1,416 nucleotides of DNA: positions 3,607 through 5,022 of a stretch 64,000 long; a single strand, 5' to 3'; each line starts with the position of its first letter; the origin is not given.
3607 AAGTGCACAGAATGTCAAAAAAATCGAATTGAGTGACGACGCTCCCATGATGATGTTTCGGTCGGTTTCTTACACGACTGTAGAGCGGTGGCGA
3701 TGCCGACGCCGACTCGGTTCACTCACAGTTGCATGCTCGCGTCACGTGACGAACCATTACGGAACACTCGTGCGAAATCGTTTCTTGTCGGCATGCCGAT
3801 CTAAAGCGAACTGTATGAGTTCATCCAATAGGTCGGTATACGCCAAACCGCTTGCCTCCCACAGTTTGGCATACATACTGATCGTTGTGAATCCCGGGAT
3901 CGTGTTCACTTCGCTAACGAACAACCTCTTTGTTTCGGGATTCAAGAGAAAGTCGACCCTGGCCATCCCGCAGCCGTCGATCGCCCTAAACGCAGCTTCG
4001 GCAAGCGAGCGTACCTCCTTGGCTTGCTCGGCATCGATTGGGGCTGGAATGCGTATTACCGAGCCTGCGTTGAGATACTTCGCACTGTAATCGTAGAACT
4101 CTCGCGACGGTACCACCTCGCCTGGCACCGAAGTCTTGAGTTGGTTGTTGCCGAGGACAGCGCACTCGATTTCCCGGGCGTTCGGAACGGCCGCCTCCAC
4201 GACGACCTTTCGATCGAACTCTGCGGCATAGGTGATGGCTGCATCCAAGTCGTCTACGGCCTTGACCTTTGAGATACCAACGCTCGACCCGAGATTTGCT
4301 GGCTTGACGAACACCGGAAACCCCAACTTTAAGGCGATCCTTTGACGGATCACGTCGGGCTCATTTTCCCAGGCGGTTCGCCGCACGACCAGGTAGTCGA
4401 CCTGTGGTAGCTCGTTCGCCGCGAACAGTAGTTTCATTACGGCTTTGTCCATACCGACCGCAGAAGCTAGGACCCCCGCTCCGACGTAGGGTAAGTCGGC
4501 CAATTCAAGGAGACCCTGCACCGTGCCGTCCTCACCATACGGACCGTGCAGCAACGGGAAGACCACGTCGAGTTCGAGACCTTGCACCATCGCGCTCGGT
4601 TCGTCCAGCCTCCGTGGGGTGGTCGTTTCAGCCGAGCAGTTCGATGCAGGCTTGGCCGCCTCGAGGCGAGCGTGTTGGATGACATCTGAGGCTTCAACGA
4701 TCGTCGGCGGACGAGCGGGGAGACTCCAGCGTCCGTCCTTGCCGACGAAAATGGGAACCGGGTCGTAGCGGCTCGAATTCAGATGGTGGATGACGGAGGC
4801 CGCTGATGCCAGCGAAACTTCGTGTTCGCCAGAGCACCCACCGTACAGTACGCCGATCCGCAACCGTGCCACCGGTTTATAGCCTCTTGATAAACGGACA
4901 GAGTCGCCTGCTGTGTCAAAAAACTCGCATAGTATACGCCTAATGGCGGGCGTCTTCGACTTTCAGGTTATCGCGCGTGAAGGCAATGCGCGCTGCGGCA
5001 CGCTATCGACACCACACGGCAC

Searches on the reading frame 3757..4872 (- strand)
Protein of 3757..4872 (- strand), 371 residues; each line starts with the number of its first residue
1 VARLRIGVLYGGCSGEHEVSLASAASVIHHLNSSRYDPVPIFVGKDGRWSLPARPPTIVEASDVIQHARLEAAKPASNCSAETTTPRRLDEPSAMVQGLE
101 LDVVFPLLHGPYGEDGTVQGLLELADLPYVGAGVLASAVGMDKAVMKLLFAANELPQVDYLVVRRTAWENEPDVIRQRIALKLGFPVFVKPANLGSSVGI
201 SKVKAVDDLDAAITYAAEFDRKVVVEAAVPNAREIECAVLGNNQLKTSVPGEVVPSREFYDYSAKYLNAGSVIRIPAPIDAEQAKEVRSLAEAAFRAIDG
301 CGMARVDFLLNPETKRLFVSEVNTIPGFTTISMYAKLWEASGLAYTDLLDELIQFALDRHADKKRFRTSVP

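Call 8: search_protein_families(library=ncbifam, proteins=[window:3757-4872:-], max_evalue=1)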
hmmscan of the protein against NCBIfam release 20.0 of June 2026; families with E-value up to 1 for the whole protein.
window:3757-4872:- (371 aa): 61 families (the best 25 are shown)
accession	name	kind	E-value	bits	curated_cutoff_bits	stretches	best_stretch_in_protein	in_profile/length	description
NF002528.0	PRK01966.1-4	subfamily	3.3e-133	444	262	1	1-363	2-365/366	D-alanine--D-alanine ligase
NF002526.0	PRK01966.1-2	equivalog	1.2e-123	412.6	449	1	1-367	1-358/362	D-alanine--D-alanine ligase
NF002525.0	PRK01966.1-1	equivalog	4.7e-108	361.4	457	1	1-369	1-363/364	D-alanine--D-alanine ligase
TIGR01205.1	D_ala_D_alaTIGR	subfamily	4.1e-106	354.5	245.65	1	5-356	1-317/318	D-alanine--D-alanine ligase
NF002529.0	PRK01966.1-5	equivalog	1.2e-89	300.7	472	1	4-360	4-340/348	D-alanine--D-alanine ligase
NF000091.3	D_ala_D_ser_VanG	exception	2e-86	290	495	1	5-356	2-343/344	D-alanine--D-serine ligase VanG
NF002378.0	PRK01372.1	subfamily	7.2e-78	261.4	243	2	94-357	52-302/305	D-alanine--D-alanine ligase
NF011168.0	PRK14570.1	equivalog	6.8e-75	252.7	505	1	8-364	7-354/364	D-alanyl-alanine synthetase A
NF000207.3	D_ala_D_ser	equivalog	1e-72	245.1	520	1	5-358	2-341/342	D-alanine--D-serine ligase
NF002527.0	PRK01966.1-3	equivalog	1.3e-70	238.2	310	1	5-356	4-328/332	D-alanine--D-alanine ligase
NF000206.1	D_ala_D_lac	equivalog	1.4e-68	231.4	550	1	1-357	1-341/342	D-alanine--(R)-lactate ligase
NF011171.0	PRK14573.1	equivalog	2.9e-62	210.7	1015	1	3-367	451-797/809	bifunctional UDP-N-acetylmuramate--L-alanine ligase/D-alanine--D-alanine ligase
NF000032.1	D_ala_D_ser_VanL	exception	1.1e-61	209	750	1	5-359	6-346/349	D-alanine--D-serine ligase VanL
NF012215.1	D_ala_D_lac_VanD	exception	6e-61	206.6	700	1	1-359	1-343/343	D-alanine--(R)-lactate ligase VanD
NF000372.1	D_ala_D_lac_VanI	exception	3.2e-60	204.3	700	1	1-357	1-341/341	D-alanine--(R)-lactate ligase VanI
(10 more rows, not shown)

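Call 9: search_protein_families(library=pfam, proteins=[window:3757-4872:-], max_evalue=1)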
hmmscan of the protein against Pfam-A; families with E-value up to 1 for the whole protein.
window:3757-4872:- (371 aa): 7 families
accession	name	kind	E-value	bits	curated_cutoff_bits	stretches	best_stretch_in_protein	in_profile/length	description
PF07478.18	Dala_Dala_lig_C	-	1.7e-70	237.1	24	1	149-354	1-204/204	D-ala D-ala ligase C-terminus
PF01820.27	Dala_Dala_lig_N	-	3.9e-34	118.2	34.6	1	5-132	1-121/121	D-ala D-ala ligase N-terminus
PF02786.22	CPSase_L_D2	-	4.2e-10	39.9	19.8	1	176-324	30-178/211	Carbamoyl-phosphate synthase L chain, ATP binding domain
PF02222.28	ATP-grasp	-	7e-09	36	27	1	178-322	24-159/179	ATP-grasp domain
PF13535.11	ATP-grasp_4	-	0.011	15.7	27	1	184-215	2-33/160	ATP-grasp domain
PF08443.16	RimK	-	0.092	12.8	21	1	181-337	37-178/188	RimK-like ATP-grasp domain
PF02655.19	ATP-grasp_3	-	0.24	11.9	23.2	1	266-323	102-154/160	ATP-grasp domain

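Call 11: find_encoding_contigs(protein=window:3757-4872:-, flank=3000, max_places=4)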
Protein window:3757-4872:- (371 aa): 23 contigs read that carry it; 4 places shown.
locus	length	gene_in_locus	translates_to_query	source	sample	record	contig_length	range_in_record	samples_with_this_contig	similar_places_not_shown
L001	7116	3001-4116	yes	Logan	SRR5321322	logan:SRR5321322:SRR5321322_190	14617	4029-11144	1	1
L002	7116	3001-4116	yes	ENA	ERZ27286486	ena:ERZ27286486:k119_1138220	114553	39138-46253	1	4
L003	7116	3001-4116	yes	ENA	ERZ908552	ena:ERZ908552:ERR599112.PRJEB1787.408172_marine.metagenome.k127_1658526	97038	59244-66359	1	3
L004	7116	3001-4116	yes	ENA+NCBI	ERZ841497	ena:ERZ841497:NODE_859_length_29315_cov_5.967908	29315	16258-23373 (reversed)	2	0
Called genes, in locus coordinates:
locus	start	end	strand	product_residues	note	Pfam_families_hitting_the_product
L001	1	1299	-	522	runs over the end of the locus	PF21760:SecD_1st, PF22599:SecDF_P1_head, PF02355:SecD_SecF_C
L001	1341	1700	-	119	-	PF02699:YajC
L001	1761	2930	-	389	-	PF01702:TGT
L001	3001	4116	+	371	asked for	PF01820:Dala_Dala_lig_N, PF02222:ATP-grasp, PF02786:CPSase_L_D2, PF07478:Dala_Dala_lig_C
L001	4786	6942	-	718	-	PF13513:HEAT_EZ (faint), PF03130:HEAT_PBS (faint), PF02985:HEAT (faint), PF12717:Cnd1 (faint), PF13646:HEAT_2, PF00160:Pro_isomerase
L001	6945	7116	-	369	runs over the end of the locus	PF02746:MR_MLE_N, PF26685:DUF8230_C, PF13378:MR_MLE_C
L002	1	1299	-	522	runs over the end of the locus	PF21760:SecD_1st, PF22599:SecDF_P1_head, PF02355:SecD_SecF_C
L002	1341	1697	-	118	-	PF02699:YajC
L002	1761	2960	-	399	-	PF01702:TGT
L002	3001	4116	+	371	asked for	PF01820:Dala_Dala_lig_N, PF02222:ATP-grasp, PF02786:CPSase_L_D2, PF07478:Dala_Dala_lig_C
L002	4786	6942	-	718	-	PF13513:HEAT_EZ (faint), PF03130:HEAT_PBS (faint), PF02985:HEAT (faint), PF12717:Cnd1 (faint), PF13646:HEAT_2, PF00160:Pro_isomerase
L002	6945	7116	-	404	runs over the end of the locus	PF02746:MR_MLE_N, PF26685:DUF8230_C, PF13378:MR_MLE_C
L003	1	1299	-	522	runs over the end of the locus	PF21760:SecD_1st, PF22599:SecDF_P1_head, PF02355:SecD_SecF_C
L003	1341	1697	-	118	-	PF02699:YajC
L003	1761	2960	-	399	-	PF01702:TGT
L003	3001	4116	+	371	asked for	PF01820:Dala_Dala_lig_N, PF02222:ATP-grasp, PF02786:CPSase_L_D2, PF07478:Dala_Dala_lig_C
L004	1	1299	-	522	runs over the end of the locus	PF21760:SecD_1st, PF22599:SecDF_P1_head, PF02355:SecD_SecF_C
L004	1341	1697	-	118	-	PF02699:YajC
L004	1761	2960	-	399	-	PF01702:TGT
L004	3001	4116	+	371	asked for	PF01820:Dala_Dala_lig_N, PF02222:ATP-grasp, PF02786:CPSase_L_D2, PF07478:Dala_Dala_lig_C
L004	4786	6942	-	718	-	PF13513:HEAT_EZ (faint), PF03130:HEAT_PBS (faint), PF02985:HEAT (faint), PF12717:Cnd1 (faint), PF13646:HEAT_2, PF00160:Pro_isomerase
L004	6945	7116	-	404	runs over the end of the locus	PF02746:MR_MLE_N, PF26685:DUF8230_C, PF13378:MR_MLE_C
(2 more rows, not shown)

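Call 32: find_homologous_proteins(query=window:3757-4872:-, max_evalue=1e-60)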
Query window:3757-4872:- (371 aa): 7988 proteins with E <= 1e-60 among 8000 candidates; the best 120 are listed.
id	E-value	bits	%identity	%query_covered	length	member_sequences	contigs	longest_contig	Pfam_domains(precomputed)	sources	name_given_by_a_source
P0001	7.9e-242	819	100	100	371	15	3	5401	PF01820.28,PF02786.23,PF02222.28,PF07478.19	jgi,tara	tara:strand:- start:1861 stop:2976 length:1116 start_codon:yes stop_codon:yes gene_type:complete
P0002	3.7e-176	603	100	75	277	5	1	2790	PF01820.28,PF02786.23,PF02222.28,PF07478.19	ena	-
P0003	2.2e-174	598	73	99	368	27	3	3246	PF01820.28,PF02786.23,PF02222.28,PF07478.19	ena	-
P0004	1.0e-171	589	73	99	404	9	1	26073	PF01820.28,PF02786.23,PF02222.28,PF07478.19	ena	-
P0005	5.1e-171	586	73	99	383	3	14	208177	PF01820.28,PF02786.23,PF02222.28,PF07478.19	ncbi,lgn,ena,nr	ncbi:MAG TPA: D-alanine--D-alanine ligase A [Acidobacteria bacterium]|nr:D-alanine--D-alanine ligase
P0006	2.2e-170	584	72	99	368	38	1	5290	PF01820.28,PF02786.23,PF02222.28,PF08443.17,PF07478.19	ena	-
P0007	5.0e-168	577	72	99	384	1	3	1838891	PF01820.28,PF02786.23,PF02222.28,PF07478.19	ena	-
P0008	7.6e-168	576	71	99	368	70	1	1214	PF01820.28,PF02786.23,PF02222.28,PF07478.19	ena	-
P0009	8.9e-157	540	67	100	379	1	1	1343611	PF01820.28,PF02786.23,PF02222.28,PF07478.19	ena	-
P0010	1.2e-155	536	66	100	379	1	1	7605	PF01820.28,PF02786.23,PF02222.28,PF07478.19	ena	-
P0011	1.3e-155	536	66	100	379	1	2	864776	PF01820.28,PF02786.23,PF02222.28,PF07478.19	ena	-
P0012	3.2e-155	535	66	100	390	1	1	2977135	PF01820.28,PF02786.23,PF02222.28,PF07478.19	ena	-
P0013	4.5e-155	534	66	100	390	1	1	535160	PF01820.28,PF02786.23,PF02222.28,PF07478.19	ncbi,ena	-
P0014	6.0e-155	534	66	100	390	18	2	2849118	PF01820.28,PF02786.23,PF02222.28,PF07478.19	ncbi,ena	-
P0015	1.0e-154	533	66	100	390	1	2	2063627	PF01820.28,PF02786.23,PF02222.28,PF07478.19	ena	-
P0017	2.8e-149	515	64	100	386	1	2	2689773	PF01820.28,PF02786.23,PF02222.28,PF07478.19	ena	-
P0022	8.4e-147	507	62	100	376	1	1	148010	PF01820.28,PF02786.23,PF02222.28,PF07478.19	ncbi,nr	ncbi:MAG: D-alanine--D-alanine ligase [Acidobacteria bacterium]|nr:D-alanine--D-alanine ligase [Acid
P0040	1.0e-144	500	64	100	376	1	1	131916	PF01820.28,PF02786.23,PF02222.28,PF07478.19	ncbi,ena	-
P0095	5.2e-143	494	59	99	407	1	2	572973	PF01820.28,PF02222.28,PF07478.19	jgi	jgi:D-alanine-D-alanine ligase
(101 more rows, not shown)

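Call 33: find_encoding_contigs(protein=P0005, flank=4000, max_places=2)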
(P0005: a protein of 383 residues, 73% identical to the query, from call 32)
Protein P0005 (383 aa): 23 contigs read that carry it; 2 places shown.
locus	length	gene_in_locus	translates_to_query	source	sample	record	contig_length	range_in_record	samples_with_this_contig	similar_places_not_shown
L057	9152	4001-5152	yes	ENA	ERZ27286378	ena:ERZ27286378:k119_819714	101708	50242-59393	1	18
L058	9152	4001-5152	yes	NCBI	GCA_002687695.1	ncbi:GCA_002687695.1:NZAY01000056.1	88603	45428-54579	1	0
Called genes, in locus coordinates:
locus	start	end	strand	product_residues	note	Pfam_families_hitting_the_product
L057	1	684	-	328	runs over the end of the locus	PF02355:SecD_SecF_C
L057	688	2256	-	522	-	PF21760:SecD_1st, PF22599:SecDF_P1_head, PF02355:SecD_SecF_C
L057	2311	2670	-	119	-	PF02699:YajC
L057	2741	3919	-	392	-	PF01702:TGT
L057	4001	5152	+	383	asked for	PF01820:Dala_Dala_lig_N, PF02222:ATP-grasp, PF02786:CPSase_L_D2, PF07478:Dala_Dala_lig_C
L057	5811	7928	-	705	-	PF12717:Cnd1 (faint), PF13513:HEAT_EZ (faint), PF13646:HEAT_2 (weak), PF02985:HEAT (faint), PF03130:HEAT_PBS (faint), PF13646:HEAT_2, PF00160:Pro_isomerase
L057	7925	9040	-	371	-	PF02746:MR_MLE_N, PF26685:DUF8230_C, PF13378:MR_MLE_C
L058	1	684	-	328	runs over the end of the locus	PF02355:SecD_SecF_C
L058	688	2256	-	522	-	PF21760:SecD_1st, PF22599:SecDF_P1_head, PF02355:SecD_SecF_C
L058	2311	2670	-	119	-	PF02699:YajC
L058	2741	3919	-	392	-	PF01702:TGT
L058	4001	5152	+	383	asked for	PF01820:Dala_Dala_lig_N, PF02222:ATP-grasp, PF02786:CPSase_L_D2, PF07478:Dala_Dala_lig_C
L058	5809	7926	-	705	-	PF12717:Cnd1 (faint), PF13513:HEAT_EZ (faint), PF13646:HEAT_2, PF02985:HEAT (faint), PF03130:HEAT_PBS (faint), PF13646:HEAT_2, PF00160:Pro_isomerase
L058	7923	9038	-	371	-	PF02746:MR_MLE_N, PF26685:DUF8230_C, PF13378:MR_MLE_C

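Call 34: find_encoding_contigs(protein=P0007, flank=4000, max_places=2)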
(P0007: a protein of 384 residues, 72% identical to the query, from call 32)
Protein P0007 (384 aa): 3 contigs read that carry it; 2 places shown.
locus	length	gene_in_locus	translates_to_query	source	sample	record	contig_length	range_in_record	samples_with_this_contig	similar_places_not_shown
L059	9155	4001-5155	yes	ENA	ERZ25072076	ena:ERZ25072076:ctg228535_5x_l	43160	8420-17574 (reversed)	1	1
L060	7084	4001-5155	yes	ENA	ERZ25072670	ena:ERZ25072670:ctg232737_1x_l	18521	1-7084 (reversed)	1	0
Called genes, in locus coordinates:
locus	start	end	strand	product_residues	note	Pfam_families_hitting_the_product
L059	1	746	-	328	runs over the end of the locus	PF07549:Sec_GG (weak), PF02355:SecD_SecF_C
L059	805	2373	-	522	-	PF21760:SecD_1st, PF22599:SecDF_P1_head, PF02355:SecD_SecF_C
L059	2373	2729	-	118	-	PF02699:YajC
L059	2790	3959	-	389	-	PF01702:TGT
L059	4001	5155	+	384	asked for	PF01820:Dala_Dala_lig_N, PF02222:ATP-grasp, PF02786:CPSase_L_D2 (weak), PF07478:Dala_Dala_lig_C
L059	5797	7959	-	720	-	PF02985:HEAT (faint), PF03130:HEAT_PBS (faint), PF12717:Cnd1 (faint), PF13513:HEAT_EZ (faint), PF13646:HEAT_2, PF00160:Pro_isomerase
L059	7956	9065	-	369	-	PF02746:MR_MLE_N, PF26685:DUF8230_C, PF13378:MR_MLE_C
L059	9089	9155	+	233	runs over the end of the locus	PF01712:dNK, PF13238:AAA_18 (faint), PF13671:AAA_33 (weak)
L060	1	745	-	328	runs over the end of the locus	PF07549:Sec_GG (weak), PF02355:SecD_SecF_C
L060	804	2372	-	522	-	PF21760:SecD_1st, PF22599:SecDF_P1_head, PF02355:SecD_SecF_C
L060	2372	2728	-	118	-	PF02699:YajC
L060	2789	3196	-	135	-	PF01702:TGT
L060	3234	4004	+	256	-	-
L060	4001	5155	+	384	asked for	PF01820:Dala_Dala_lig_N, PF02222:ATP-grasp, PF02786:CPSase_L_D2 (weak), PF07478:Dala_Dala_lig_C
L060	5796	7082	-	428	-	?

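Call 35: find_encoding_contigs(protein=P0009, flank=4000, max_places=2)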
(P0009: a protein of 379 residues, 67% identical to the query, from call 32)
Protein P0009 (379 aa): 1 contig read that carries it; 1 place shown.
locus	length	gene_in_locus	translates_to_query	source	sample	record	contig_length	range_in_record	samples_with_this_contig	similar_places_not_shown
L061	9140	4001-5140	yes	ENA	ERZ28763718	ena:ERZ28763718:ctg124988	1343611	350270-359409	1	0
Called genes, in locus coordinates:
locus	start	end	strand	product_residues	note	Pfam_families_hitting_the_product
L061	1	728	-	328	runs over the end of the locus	PF07549:Sec_GG (weak), PF02355:SecD_SecF_C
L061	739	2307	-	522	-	PF21760:SecD_1st, PF22599:SecDF_P1_head, PF02355:SecD_SecF_C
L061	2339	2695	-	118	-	PF02699:YajC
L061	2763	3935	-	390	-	PF01702:TGT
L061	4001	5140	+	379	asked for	PF01820:Dala_Dala_lig_N, PF02786:CPSase_L_D2 (weak), PF07478:Dala_Dala_lig_C, PF02222:ATP-grasp (weak)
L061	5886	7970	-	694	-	PF13513:HEAT_EZ (faint), PF02985:HEAT (faint), PF12717:Cnd1 (faint), PF13646:HEAT_2, PF03130:HEAT_PBS (faint), PF13646:HEAT_2, PF00160:Pro_isomerase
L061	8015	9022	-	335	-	PF02746:MR_MLE_N, PF26685:DUF8230_C, PF13378:MR_MLE_C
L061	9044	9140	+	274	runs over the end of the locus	PF01712:dNK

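Call 36: find_encoding_contigs(protein=P0012, flank=4000, max_places=2)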
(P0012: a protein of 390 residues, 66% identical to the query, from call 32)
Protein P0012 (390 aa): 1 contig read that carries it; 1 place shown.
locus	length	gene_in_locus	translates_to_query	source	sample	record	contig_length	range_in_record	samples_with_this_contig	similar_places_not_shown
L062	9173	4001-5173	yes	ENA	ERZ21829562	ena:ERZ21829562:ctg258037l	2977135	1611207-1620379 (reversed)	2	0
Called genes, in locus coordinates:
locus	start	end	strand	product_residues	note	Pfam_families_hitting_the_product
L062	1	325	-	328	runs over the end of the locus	PF02355:SecD_SecF_C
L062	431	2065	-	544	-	PF21760:SecD_1st, PF22599:SecDF_P1_head, PF02355:SecD_SecF_C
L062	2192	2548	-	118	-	PF02699:YajC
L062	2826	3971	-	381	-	PF01702:TGT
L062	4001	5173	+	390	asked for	PF01820:Dala_Dala_lig_N, PF07478:Dala_Dala_lig_C, PF02222:ATP-grasp, PF02786:CPSase_L_D2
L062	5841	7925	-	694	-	PF02985:HEAT (faint), PF13513:HEAT_EZ (faint), PF13646:HEAT_2, PF03130:HEAT_PBS (faint), PF13646:HEAT_2, PF00160:Pro_isomerase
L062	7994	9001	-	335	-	PF02746:MR_MLE_N, PF26685:DUF8230_C, PF13378:MR_MLE_C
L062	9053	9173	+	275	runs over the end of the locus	PF01712:dNK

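Call 40: find_encoding_contigs(protein=P0017, flank=4000, max_places=1)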
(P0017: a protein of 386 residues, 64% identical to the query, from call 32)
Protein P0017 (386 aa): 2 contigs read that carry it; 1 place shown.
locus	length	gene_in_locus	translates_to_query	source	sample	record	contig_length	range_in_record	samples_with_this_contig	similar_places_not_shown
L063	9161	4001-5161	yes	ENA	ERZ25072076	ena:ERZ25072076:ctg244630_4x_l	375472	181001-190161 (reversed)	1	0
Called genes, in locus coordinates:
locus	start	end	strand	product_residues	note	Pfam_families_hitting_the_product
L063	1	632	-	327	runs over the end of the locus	PF07549:Sec_GG, PF02355:SecD_SecF_C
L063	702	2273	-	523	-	PF21760:SecD_1st, PF22599:SecDF_P1_head, PF02355:SecD_SecF_C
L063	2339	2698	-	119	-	PF02699:YajC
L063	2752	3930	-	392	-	PF01702:TGT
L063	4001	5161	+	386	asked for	PF01820:Dala_Dala_lig_N, PF02222:ATP-grasp (weak), PF07478:Dala_Dala_lig_C, PF02786:CPSase_L_D2 (weak)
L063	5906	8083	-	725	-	PF13513:HEAT_EZ (faint), PF02985:HEAT (faint), PF03130:HEAT_PBS (faint), PF13646:HEAT_2, PF00160:Pro_isomerase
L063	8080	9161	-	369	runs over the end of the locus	PF02746:MR_MLE_N, PF26685:DUF8230_C, PF13378:MR_MLE_C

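Call 41: find_encoding_contigs(protein=P0022, flank=4000, max_places=1)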
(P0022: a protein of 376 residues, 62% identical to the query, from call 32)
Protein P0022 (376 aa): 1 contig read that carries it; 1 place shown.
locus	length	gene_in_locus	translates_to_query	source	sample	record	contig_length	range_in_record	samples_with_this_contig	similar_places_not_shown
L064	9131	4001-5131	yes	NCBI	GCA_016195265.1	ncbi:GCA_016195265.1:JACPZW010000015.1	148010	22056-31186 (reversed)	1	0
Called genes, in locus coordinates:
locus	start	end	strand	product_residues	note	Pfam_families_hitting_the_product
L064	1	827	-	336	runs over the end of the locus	PF02355:SecD_SecF_C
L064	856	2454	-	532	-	PF07549:Sec_GG (weak), PF21760:SecD_1st, PF22599:SecDF_P1_head, PF02355:SecD_SecF_C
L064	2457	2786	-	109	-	PF02699:YajC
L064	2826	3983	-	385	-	PF01702:TGT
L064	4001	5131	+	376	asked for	PF01820:Dala_Dala_lig_N, PF02222:ATP-grasp, PF02786:CPSase_L_D2, PF07478:Dala_Dala_lig_C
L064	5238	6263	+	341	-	-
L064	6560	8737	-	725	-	PF03130:HEAT_PBS (faint), PF13513:HEAT_EZ (faint), PF00514:Arm (faint), PF02985:HEAT (faint), PF12717:Cnd1 (faint), PF13646:HEAT_2, PF00160:Pro_isomerase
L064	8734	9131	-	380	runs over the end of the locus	PF02746:MR_MLE_N, PF26685:DUF8230_C, PF13378:MR_MLE_C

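Call 42: find_encoding_contigs(protein=P0040, flank=4000, max_places=1)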
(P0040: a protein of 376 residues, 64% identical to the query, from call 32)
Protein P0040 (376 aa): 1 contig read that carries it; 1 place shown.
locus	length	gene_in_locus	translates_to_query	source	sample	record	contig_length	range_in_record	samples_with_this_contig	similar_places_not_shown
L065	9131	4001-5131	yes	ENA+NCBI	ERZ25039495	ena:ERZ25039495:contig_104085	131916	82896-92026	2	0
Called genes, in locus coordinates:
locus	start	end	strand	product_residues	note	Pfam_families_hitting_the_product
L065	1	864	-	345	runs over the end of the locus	PF07549:Sec_GG, PF02355:SecD_SecF_C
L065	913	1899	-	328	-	PF22599:SecDF_P1_head, PF02355:SecD_SecF_C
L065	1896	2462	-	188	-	PF07549:Sec_GG (weak)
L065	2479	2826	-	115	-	PF02699:YajC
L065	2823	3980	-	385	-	PF01702:TGT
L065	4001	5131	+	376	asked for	PF01820:Dala_Dala_lig_N, PF02222:ATP-grasp (weak), PF07478:Dala_Dala_lig_C, PF02786:CPSase_L_D2 (weak)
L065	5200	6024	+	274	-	PF13431:TPR_17 (faint)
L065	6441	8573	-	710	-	PF03130:HEAT_PBS (faint), PF02985:HEAT (faint), PF13513:HEAT_EZ (faint), PF13646:HEAT_2, PF00514:Arm (faint), PF13646:HEAT_2, PF00160:Pro_isomerase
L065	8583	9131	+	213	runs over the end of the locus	PF01712:dNK, PF13238:AAA_18 (faint)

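Call 69: find_encoding_contigs(protein=P0095, flank=5000, max_places=1)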
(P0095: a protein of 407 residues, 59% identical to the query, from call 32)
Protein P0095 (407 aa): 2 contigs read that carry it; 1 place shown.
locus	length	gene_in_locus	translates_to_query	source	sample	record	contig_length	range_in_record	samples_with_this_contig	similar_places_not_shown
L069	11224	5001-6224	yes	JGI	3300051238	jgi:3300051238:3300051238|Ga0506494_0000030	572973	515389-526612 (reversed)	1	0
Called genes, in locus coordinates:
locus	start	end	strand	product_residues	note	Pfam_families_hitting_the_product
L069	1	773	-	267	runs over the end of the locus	PF02673:BacA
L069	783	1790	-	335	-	PF02355:SecD_SecF_C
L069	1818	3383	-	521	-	PF21760:SecD_1st, PF22599:SecDF_P1_head, PF00873:ACR_tran (weak), PF02355:SecD_SecF_C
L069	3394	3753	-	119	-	PF02699:YajC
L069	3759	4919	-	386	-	PF01702:TGT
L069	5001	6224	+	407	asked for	PF01820:Dala_Dala_lig_N, PF02222:ATP-grasp (weak), PF07478:Dala_Dala_lig_C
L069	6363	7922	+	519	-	PF13428:TPR_14 (faint), PF14559:TPR_19 (faint), PF13431:TPR_17 (faint)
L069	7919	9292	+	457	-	PF04188:Mannosyl_trans2, PF13231:PMT_2 (weak)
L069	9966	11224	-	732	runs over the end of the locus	PF02985:HEAT (faint), PF13646:HEAT_2, PF03130:HEAT_PBS (faint), PF13646:HEAT_2, PF00160:Pro_isomerase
